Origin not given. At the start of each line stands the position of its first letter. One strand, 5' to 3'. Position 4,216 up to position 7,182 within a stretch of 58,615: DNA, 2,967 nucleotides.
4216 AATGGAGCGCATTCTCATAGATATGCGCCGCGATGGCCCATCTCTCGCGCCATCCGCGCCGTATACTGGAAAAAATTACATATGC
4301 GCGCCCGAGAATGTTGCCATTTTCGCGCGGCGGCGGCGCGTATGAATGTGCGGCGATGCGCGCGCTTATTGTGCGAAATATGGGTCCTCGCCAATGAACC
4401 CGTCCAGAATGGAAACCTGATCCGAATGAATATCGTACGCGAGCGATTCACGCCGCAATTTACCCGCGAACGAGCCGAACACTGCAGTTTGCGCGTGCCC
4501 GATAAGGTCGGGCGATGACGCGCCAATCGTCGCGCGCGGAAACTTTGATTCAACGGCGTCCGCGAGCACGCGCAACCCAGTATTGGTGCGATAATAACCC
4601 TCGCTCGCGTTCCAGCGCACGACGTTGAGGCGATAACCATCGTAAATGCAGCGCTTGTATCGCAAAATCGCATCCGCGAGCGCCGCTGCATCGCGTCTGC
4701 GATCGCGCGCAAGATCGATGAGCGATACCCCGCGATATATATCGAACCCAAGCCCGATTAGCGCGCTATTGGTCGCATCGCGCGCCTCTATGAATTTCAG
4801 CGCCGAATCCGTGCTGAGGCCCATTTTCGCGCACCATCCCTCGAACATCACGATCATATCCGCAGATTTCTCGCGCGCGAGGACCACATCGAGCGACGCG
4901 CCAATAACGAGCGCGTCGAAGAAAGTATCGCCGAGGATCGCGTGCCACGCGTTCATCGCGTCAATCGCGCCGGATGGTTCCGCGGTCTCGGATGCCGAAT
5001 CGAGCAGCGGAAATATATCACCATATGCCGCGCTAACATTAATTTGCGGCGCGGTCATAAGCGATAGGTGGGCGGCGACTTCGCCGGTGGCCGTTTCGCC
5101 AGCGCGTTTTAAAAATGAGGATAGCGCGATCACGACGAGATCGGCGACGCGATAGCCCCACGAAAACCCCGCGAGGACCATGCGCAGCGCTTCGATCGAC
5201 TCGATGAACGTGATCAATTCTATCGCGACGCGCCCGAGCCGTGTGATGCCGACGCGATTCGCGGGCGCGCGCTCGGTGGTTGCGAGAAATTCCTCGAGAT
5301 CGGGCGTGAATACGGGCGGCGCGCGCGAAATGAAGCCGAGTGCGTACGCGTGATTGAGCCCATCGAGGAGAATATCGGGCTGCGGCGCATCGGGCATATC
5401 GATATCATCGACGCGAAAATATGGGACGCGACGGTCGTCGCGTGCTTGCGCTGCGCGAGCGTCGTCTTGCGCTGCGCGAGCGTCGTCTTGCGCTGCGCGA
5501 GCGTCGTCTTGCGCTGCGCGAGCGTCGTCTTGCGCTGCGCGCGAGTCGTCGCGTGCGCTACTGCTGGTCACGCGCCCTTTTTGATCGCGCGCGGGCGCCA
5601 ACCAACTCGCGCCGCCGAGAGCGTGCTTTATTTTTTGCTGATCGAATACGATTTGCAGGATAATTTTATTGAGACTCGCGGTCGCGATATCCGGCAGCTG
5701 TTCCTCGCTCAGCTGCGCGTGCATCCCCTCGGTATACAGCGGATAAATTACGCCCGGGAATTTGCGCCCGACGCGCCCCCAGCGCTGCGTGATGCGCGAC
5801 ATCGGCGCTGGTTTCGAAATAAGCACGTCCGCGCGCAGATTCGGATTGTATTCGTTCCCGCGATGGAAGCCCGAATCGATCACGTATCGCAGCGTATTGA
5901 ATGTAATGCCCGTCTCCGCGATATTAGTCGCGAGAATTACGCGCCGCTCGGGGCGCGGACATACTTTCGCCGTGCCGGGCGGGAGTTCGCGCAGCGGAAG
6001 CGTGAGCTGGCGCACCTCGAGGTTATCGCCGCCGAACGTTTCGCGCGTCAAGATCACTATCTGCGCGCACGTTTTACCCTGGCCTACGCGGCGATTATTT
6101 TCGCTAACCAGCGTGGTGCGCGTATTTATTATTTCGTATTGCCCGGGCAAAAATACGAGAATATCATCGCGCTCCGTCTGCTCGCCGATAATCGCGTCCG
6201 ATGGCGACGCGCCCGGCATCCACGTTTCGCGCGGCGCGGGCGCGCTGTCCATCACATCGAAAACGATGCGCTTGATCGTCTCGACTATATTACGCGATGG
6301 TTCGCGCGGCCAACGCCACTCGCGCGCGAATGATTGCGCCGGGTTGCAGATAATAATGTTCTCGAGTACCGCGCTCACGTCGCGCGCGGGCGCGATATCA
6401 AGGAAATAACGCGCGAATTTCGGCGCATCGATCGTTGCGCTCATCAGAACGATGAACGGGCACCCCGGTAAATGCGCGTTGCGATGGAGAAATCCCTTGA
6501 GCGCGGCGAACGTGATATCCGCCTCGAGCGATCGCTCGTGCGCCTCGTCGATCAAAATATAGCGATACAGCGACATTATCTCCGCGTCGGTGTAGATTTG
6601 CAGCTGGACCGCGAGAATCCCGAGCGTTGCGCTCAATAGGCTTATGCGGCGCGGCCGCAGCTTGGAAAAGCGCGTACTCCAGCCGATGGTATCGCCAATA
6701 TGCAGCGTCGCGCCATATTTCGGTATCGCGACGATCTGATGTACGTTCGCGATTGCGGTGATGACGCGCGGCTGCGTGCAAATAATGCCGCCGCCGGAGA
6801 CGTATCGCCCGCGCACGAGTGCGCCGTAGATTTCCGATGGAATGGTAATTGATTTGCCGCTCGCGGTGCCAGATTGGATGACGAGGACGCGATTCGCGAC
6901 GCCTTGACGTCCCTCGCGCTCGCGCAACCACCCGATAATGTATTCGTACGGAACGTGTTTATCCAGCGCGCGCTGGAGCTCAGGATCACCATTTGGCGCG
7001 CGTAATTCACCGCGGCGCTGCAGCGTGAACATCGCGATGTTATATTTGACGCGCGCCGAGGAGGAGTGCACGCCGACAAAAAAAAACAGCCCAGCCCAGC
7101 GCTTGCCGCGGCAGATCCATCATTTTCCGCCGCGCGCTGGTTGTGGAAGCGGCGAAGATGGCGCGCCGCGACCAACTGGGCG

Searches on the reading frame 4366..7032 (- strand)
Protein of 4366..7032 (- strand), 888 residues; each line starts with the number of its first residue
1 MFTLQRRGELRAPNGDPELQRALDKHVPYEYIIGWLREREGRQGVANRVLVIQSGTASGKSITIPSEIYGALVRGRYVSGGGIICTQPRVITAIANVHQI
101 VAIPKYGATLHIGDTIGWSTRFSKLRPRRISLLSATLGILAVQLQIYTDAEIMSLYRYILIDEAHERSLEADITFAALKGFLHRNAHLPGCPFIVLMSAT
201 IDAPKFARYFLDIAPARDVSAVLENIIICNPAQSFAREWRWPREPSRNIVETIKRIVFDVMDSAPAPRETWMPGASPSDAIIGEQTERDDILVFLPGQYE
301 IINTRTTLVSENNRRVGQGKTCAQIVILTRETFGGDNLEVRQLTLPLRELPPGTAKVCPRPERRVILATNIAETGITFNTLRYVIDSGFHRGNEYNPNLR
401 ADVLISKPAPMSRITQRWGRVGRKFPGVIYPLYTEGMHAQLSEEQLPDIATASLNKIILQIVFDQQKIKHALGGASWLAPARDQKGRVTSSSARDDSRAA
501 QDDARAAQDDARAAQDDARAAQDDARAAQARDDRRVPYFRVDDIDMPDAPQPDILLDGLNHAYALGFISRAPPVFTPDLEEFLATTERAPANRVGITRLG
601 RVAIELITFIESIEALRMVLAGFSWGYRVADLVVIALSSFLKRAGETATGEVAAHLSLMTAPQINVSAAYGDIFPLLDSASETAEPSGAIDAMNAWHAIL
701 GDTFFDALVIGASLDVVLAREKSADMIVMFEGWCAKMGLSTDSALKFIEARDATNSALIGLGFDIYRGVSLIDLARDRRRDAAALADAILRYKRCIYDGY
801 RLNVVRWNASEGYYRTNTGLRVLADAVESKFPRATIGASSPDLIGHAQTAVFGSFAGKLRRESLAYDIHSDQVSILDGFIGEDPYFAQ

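Call 33: search_protein_families(library=pfam, proteins=[window:4366-7032:-], max_evalue=0.01)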
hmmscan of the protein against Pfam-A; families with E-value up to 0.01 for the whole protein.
window:4366-7032:- (888 aa): 3 families
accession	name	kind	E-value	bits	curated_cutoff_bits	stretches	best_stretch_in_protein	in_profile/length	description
PF00271.37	Helicase_C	-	4.9e-06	27.2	23.5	1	362-423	65-108/110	Helicase conserved C-terminal domain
PF22590.2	Cas3-like_C_2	-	7.3e-05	23.4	27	1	399-424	79-104/106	CRISPR-associated nuclease/helicase Cas3, C-terminal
PF00270.35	DEAD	-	8.4e-05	22.8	26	1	47-202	14-161/167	DEAD/DEAH box helicase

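Call 36: search_solved_structures(query=window:4366-7032:-, max_evalue=0.01)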
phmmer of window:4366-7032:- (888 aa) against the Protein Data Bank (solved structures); distinct sequences matched with E-value up to 0.01: 64 (the best 60 are shown).
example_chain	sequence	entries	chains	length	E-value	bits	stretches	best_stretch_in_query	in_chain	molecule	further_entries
3kx2_B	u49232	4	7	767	1.7e-36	129.2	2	285-461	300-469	Pre-mRNA-splicing factor ATP-dependent RNA helicase PRP43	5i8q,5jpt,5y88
2xau_A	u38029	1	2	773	1.7e-36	129.1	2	285-461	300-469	PRE-MRNA-SPLICING FACTOR ATP-DEPENDENT RNA HELICASE PRP43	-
8rdy_A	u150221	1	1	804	1.9e-36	129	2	285-461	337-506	Pre-mRNA-splicing factor ATP-dependent RNA helicase PRP43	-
6qie_A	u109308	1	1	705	2.6e-35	125.2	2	290-461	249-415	Prp43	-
6qic_A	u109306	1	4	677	3.2e-35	124.9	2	289-459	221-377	Putative pre-mRNA splicing factor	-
6i3o_A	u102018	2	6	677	3.2e-35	124.9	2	289-459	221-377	Putative pre-mRNA splicing factor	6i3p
6qid_A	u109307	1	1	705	1.7e-34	122.5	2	290-461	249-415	Prp43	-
5d0u_A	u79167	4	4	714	1.8e-34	122.4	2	290-461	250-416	Pre-mRNA-splicing factor ATP-dependent RNA helicase PRP43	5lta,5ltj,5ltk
9l5r_Cc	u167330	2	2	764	2.3e-34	122.1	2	290-461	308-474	RNA helicase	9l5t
6hys_A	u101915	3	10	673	9.3e-32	113.5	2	289-460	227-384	ATP-dependent RNA helicase DHX8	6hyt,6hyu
28zi_A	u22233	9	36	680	9.6e-32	113.4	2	289-460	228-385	ATP-dependent RNA helicase DHX8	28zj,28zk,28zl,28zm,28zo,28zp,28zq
6zm2_A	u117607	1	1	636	1.8e-31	112.5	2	268-461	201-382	Putative mRNA splicing factor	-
6fa5_A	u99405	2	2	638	1.8e-31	112.5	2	268-461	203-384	Putative mRNA splicing factor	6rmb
6fa9_A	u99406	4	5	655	2e-31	112.3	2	267-461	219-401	Putative mRNA splicing factor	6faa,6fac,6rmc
6rm8_A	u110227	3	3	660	2.1e-31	112.3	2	267-461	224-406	Putative mRNA splicing factor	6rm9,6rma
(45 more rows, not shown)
